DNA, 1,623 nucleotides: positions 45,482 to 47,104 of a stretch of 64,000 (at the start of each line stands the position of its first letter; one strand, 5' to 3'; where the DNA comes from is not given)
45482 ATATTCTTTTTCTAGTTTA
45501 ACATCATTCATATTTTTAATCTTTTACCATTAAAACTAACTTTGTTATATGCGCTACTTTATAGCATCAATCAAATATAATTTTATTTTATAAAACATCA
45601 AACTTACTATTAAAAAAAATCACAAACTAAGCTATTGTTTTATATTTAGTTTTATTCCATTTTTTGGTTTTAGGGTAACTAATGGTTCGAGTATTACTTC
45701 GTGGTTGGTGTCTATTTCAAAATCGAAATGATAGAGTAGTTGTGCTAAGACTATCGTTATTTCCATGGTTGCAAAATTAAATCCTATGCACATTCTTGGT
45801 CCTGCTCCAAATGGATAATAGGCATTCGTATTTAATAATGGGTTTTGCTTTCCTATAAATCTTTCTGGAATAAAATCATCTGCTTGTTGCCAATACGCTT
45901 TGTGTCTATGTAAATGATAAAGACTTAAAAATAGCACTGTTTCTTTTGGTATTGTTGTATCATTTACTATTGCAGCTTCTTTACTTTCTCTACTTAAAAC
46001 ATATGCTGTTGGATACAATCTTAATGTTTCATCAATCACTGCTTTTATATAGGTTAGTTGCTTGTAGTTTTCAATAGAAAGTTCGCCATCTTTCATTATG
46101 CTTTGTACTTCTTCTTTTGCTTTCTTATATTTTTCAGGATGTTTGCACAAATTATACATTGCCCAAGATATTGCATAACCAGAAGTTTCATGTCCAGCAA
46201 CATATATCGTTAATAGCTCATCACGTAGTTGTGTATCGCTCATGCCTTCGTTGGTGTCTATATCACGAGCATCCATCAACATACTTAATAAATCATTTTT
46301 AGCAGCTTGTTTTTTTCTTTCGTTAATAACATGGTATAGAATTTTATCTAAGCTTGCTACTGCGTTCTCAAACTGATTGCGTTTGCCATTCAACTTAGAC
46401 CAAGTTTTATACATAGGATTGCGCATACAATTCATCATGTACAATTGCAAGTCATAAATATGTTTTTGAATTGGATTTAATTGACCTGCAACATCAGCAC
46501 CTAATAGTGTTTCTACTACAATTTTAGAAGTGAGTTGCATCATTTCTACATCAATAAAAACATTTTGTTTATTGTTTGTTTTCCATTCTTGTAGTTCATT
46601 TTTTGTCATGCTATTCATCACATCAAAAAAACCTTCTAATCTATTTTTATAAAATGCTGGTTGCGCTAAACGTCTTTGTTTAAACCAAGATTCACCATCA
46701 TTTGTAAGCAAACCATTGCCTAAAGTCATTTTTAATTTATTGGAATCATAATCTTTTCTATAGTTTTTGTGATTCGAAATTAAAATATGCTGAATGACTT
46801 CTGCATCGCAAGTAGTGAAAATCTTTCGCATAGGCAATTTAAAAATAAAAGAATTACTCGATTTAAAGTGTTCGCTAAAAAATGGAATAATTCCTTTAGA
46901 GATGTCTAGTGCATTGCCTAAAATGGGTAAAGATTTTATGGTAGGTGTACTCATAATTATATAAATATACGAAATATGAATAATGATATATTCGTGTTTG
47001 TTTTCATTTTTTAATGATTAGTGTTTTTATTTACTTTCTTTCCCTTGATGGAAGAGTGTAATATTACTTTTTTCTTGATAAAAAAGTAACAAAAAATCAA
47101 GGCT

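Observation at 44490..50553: Cassette-like accessory region (nuclease-fold protein, P450, UvrD-like helicase-HTH, PIN toxin-antitoxin) between PorP/OmpA and rluD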

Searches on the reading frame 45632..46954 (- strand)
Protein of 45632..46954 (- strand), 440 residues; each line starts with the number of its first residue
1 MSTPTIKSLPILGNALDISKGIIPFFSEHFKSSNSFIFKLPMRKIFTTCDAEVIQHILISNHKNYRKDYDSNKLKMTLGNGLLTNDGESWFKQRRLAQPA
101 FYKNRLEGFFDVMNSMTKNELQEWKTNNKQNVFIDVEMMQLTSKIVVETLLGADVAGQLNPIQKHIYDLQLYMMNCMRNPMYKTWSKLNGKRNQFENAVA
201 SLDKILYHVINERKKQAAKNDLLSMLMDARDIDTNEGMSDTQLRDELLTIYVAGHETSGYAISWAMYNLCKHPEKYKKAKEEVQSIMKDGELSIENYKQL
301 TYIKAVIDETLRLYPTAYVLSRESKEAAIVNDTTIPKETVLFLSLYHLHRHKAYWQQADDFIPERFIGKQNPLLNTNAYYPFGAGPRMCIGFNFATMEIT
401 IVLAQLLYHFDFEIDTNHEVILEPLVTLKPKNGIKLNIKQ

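Call 3: search_protein_families(library=pfam, proteins=[window:45632-46954:-], max_evalue=0.01)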
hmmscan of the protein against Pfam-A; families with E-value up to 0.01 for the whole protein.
window:45632-46954:- (440 aa): 1 family
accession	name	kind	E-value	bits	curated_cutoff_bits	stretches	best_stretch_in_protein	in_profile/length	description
PF00067.27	p450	-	8.7e-82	275.8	22.8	1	7-434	5-458/462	Cytochrome P450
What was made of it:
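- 45632..46954 (-): Cytochrome P450. PF00067, 8.7e-82 (call 3).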

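Call 10: search_protein_families(library=padloc, proteins=[window:45632-46954:-], max_evalue=0.01)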
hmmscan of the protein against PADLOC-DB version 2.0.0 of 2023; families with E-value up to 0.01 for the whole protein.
window:45632-46954:- (440 aa): 0 families

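Call 11: search_protein_families(library=ncbifam, proteins=[window:45632-46954:-], max_evalue=0.01)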
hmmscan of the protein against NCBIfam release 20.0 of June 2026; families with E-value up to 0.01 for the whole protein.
window:45632-46954:- (440 aa): 9 families
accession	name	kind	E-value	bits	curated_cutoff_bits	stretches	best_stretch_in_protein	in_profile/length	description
NF051859.1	AlbFlvMonOxTrpSyn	equivalog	9.5e-57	192.5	700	1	8-432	27-449/457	bifunctional albaflavenone monooxygenase/terpene synthase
NF045812.1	PentlenOxigase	equivalog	1e-46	159.8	800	1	9-431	10-430/444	pentalenene oxygenase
NF050147.1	aminopyruv_ApyO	equivalog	1.4e-43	149.2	525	1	77-439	75-422/444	RiPP biosynthesis cytochrome P450 ApyO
TIGR04538.1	P450_cycloAA_1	subfamily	1.1e-19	70.5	500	1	199-410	174-366/395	cytochrome P450, cyclodipeptide synthase-associated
NF053744.1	FAProxCypCBc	equivalog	7.1e-13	47.9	600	1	55-412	55-386/416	CYP152 family fatty-acid peroxygenase CypC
NF041802.1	P450_SolI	exception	2e-10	39.7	850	1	163-411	184-396/424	solanimycin biosynthesis cytochrome P450 SolI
NF041177.1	Cyp119_Thmprot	equivalog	1.3e-07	30.8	680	1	190-410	155-340/368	cytochrome P450 Cyp119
NF005087.0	PRK06522.1-1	equivalog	4.4e-05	22.7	351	0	173-228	178-233/296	2-dehydropantoate 2-reductase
NF045816.1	PentlenlactSyn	equivalog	0.00036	19.4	700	1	184-407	163-363/396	pentalenolactone synthase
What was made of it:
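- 45632..46954 (-): It falls below every NCBIfam equivalog cut-off (call 11).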
